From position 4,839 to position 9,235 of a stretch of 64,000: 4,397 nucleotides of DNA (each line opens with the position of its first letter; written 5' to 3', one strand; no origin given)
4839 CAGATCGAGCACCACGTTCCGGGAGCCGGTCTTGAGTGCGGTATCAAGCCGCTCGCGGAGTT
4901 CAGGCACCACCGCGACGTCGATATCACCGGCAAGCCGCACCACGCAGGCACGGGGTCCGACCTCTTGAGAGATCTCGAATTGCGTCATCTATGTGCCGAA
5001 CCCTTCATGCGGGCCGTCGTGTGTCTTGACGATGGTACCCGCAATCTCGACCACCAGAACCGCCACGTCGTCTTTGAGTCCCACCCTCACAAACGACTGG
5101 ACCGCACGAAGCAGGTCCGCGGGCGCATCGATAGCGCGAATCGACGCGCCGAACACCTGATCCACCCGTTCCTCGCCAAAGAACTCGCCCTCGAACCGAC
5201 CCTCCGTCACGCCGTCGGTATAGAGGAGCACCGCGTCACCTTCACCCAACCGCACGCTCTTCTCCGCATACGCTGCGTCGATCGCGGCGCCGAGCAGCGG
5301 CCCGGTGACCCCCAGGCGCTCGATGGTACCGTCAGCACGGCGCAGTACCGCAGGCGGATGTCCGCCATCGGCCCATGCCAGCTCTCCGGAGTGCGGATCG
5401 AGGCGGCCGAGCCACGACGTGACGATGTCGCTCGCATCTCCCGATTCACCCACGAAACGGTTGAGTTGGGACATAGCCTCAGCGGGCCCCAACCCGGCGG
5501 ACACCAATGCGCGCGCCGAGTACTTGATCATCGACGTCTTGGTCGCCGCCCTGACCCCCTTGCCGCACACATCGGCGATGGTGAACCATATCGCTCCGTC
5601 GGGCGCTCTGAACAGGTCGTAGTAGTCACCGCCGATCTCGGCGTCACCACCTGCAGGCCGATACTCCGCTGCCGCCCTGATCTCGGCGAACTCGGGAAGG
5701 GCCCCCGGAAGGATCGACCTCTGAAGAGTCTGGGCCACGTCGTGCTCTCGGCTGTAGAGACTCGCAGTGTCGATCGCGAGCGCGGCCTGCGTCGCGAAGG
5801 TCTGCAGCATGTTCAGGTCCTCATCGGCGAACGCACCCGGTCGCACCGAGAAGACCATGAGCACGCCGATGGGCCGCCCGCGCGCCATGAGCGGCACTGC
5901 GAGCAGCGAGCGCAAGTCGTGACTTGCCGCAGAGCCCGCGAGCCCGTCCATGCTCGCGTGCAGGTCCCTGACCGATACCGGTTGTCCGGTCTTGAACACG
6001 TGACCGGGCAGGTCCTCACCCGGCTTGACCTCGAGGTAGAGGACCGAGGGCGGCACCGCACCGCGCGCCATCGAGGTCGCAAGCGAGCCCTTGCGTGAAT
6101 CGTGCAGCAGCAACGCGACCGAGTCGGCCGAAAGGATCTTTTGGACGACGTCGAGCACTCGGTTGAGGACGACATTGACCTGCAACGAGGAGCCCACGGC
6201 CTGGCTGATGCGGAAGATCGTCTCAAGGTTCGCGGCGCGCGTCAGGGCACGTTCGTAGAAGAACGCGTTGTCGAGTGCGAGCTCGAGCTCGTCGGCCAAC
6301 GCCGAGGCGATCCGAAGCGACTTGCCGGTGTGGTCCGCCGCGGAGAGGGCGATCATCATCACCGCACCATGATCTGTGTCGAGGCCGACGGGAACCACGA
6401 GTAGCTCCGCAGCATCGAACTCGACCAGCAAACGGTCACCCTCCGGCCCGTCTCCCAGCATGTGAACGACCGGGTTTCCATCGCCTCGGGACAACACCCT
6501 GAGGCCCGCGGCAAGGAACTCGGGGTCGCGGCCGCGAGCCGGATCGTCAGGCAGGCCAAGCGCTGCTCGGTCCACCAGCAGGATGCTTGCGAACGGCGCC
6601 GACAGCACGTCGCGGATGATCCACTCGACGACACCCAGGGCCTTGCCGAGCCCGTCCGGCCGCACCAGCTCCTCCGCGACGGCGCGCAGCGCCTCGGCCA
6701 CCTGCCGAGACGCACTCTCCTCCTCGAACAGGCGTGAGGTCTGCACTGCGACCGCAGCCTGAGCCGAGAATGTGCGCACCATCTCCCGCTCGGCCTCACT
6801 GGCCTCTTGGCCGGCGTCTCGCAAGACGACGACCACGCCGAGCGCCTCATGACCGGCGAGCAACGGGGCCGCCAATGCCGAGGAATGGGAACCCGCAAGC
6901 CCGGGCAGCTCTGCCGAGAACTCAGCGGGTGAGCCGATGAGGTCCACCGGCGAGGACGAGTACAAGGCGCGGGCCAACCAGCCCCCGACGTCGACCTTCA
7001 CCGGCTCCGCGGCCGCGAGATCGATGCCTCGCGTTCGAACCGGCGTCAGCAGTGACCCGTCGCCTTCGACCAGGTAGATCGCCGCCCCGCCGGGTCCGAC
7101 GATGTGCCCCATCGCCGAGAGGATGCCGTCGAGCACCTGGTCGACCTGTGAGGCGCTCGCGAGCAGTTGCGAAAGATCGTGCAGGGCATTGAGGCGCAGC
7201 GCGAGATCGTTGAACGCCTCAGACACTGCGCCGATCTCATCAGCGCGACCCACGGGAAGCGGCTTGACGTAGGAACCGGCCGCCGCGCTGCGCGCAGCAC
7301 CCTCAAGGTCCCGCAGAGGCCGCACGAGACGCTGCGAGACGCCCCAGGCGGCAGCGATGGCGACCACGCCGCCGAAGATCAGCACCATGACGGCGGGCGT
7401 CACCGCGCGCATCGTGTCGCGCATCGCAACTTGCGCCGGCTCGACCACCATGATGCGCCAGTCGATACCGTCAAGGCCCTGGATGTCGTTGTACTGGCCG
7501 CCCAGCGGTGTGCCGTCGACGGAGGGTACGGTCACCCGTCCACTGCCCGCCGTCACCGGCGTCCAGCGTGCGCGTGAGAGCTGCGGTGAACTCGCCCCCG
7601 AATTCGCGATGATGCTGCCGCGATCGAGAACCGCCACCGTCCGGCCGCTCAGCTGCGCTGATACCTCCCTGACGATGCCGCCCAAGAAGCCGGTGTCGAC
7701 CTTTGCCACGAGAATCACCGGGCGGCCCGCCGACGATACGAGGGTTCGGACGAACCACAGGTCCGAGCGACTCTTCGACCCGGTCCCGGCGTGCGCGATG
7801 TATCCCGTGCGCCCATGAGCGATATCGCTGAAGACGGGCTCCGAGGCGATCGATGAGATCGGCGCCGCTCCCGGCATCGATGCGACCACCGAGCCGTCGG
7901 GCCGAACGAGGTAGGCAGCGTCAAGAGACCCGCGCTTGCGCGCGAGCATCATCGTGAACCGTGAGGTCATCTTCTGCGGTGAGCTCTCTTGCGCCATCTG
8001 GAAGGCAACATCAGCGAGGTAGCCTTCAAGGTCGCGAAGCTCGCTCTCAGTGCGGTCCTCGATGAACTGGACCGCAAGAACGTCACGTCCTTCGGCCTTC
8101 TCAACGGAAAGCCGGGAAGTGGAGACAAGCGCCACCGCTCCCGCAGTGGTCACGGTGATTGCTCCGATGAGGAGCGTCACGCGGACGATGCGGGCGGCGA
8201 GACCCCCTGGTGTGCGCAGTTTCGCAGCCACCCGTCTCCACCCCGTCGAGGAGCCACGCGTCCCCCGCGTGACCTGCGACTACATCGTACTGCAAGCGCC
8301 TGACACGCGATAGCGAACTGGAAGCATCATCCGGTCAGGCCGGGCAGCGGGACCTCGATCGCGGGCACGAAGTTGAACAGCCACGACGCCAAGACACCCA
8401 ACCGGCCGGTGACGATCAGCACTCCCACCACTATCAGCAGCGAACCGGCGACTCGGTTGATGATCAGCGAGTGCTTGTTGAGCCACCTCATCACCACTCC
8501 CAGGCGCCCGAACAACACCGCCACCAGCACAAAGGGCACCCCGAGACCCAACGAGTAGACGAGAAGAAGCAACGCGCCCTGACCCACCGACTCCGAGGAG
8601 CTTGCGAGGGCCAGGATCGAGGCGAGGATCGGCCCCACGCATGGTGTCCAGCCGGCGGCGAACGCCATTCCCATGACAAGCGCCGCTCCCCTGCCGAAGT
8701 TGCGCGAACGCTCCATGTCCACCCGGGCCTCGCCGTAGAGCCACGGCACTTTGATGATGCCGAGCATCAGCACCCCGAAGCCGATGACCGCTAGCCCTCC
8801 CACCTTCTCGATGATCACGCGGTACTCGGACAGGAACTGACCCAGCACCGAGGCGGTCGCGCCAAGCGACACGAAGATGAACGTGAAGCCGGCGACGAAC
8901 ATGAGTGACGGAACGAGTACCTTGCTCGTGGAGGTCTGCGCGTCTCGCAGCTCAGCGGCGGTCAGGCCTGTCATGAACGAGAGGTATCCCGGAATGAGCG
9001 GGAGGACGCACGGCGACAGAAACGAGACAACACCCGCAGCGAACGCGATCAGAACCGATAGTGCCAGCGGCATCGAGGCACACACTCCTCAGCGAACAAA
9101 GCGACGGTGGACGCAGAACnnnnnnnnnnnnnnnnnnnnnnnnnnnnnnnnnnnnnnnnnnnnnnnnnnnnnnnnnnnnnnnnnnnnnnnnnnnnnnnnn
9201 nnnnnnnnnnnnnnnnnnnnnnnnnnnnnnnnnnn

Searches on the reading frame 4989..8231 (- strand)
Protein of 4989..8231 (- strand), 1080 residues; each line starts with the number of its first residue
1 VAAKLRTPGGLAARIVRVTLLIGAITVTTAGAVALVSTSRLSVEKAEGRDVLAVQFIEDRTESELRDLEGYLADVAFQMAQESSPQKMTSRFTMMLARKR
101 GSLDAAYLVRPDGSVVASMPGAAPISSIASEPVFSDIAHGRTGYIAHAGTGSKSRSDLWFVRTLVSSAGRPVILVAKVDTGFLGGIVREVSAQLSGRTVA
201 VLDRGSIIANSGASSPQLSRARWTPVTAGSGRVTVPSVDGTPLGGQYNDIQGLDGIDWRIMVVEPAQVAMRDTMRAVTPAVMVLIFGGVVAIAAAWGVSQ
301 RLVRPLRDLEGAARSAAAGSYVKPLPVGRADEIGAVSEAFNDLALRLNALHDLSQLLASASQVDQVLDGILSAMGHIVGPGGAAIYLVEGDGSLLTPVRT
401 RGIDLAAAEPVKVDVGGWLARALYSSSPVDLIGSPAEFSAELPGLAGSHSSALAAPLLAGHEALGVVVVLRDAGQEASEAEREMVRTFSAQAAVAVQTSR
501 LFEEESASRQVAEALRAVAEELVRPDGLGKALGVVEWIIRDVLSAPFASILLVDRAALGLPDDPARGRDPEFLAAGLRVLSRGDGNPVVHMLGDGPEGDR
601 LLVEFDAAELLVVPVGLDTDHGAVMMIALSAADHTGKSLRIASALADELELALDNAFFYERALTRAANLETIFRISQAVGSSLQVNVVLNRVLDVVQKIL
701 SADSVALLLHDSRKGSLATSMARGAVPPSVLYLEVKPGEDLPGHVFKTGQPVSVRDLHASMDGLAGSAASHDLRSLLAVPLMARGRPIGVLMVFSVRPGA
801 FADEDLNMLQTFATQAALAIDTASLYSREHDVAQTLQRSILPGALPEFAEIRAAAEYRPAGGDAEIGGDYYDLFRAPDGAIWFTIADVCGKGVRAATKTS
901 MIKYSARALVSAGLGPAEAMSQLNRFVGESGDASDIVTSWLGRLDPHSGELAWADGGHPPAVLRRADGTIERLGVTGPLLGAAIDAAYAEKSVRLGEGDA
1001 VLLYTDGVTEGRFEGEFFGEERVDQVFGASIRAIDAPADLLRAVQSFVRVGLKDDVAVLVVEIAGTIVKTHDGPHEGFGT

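Call 3: search_protein_families(library=pfam, proteins=[window:4989-8231:-], max_evalue=0.01)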
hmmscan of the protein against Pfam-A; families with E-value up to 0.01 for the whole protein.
window:4989-8231:- (1080 aa): 8 families
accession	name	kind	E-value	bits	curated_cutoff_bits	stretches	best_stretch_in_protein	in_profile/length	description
PF07228.17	SpoIIE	-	3.1e-43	148.4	25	1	877-1063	1-191/192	Stage II sporulation protein E (SpoIIE)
PF13185.12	GAF_2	-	7.8e-32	110.8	28.6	2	685-821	4-136/136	GAF domain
PF01590.32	GAF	-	1.2e-31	110.4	22.4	2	687-820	4-133/133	GAF domain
PF13492.12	GAF_3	-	8.8e-28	97.7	27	2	688-821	5-128/129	GAF domain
PF00672.30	HAMP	-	4.2e-11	43.4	25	1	298-348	2-52/53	HAMP domain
PF15714.11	SpoVT_C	-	0.00025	21.5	27.5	0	190-217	12-39/128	Stage V sporulation protein T C-terminal, transcription factor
PF11849.14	DUF3369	-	0.002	18.9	27.2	0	792-827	130-166/168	Domain of unknown function (DUF3369)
PF21274.3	Rng_hyd_C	-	0.002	18.8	27.5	0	84-121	45-89/107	Aromatic-ring hydroxylase, C-terminal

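Call 4: search_protein_families(library=ncbifam, proteins=[window:4989-8231:-], max_evalue=0.01)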
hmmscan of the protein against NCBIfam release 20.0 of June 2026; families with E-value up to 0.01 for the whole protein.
window:4989-8231:- (1080 aa): 20 families
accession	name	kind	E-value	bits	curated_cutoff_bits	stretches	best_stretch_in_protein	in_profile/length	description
TIGR01817.1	nifA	equivalog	6.2e-17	61.6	528.85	2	668-837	3-175/534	nif-specific transcriptional activator NifA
NF038263.1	prot_phos_SiaA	equivalog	1.2e-15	57.2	700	1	263-348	297-380/658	biofilm regulation protein phosphatase SiaA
NF008283.0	PRK11061.1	equivalog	2e-10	39.6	583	2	348-518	3-174/748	phosphoenolpyruvate--protein phosphotransferase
NF038230.1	Regu_Geo_Pelo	equivalog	1.2e-09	36.6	1200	1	686-835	20-173/935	GPMC system transcriptional regulator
NF007004.0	PRK09467.1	equivalog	4.4e-09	35.7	415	1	277-357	155-235/440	two-component system sensor histidine kinase EnvZ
NF053781.1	cdiGMPphdstlr2612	equivalog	1.6e-07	29.4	1600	1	671-831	276-439/1268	Tlr1612 family c-di-GMP phosphodiesterase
NF045505.1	RR_RssB_Pseudo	equivalog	2.4e-07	30.2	700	1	825-1061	151-389/394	two-component system response regulator RssB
NF047786.1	his_kin_MadS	equivalog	3.1e-07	29.8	500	2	674-834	34-188/434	MadS family sensor histidine kinase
NF033092.0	HK_WalK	equivalog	4.2e-06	25.6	725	1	282-350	177-249/594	cell wall metabolism sensor histidine kinase WalK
NF003451.0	PRK05022.1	equivalog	6.9e-06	25.1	476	1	669-834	6-173/512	nitric oxide reductase transcriptional regulator NorR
NF011958.0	PRK15429.1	equivalog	1.1e-05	24.2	830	1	640-833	158-357/692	formate hydrogenlyase transcriptional activator FlhA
TIGR02865.1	spore_II_E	equivalog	2.1e-05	22.8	490.8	1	863-1016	563-715/764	stage II sporulation protein E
NF012163.2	BaeS_SmeS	equivalog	6.7e-05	22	500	1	281-349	167-235/457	sensor histidine kinase efflux regulator BaeS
NF040691.1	MtrAB_MtrB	equivalog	0.00023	20.3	450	1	277-354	192-268/507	MtrAB system histidine kinase MtrB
NF008184.0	PRK10935.1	equivalog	0.0005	18.8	553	1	281-351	155-226/565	nitrate/nitrite two-component system sensor histidine kinase NarQ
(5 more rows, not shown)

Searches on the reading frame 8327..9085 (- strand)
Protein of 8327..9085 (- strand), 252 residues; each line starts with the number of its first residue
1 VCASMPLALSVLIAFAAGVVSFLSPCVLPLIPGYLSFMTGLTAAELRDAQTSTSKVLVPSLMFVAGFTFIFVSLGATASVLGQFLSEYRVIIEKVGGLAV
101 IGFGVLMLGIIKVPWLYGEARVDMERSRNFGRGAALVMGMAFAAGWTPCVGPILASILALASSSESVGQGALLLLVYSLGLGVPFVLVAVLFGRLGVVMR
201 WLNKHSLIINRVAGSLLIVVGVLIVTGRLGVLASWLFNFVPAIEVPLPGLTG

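Call 3: search_protein_families(library=pfam, proteins=[window:8327-9085:-], max_evalue=0.01)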
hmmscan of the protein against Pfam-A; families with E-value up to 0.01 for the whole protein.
window:8327-9085:- (252 aa): 1 family
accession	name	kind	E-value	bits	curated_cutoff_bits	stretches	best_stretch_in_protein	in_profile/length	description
PF02683.22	DsbD_TM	-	3e-15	56.6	27.1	1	9-224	3-214/219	Cytochrome C biogenesis protein transmembrane domain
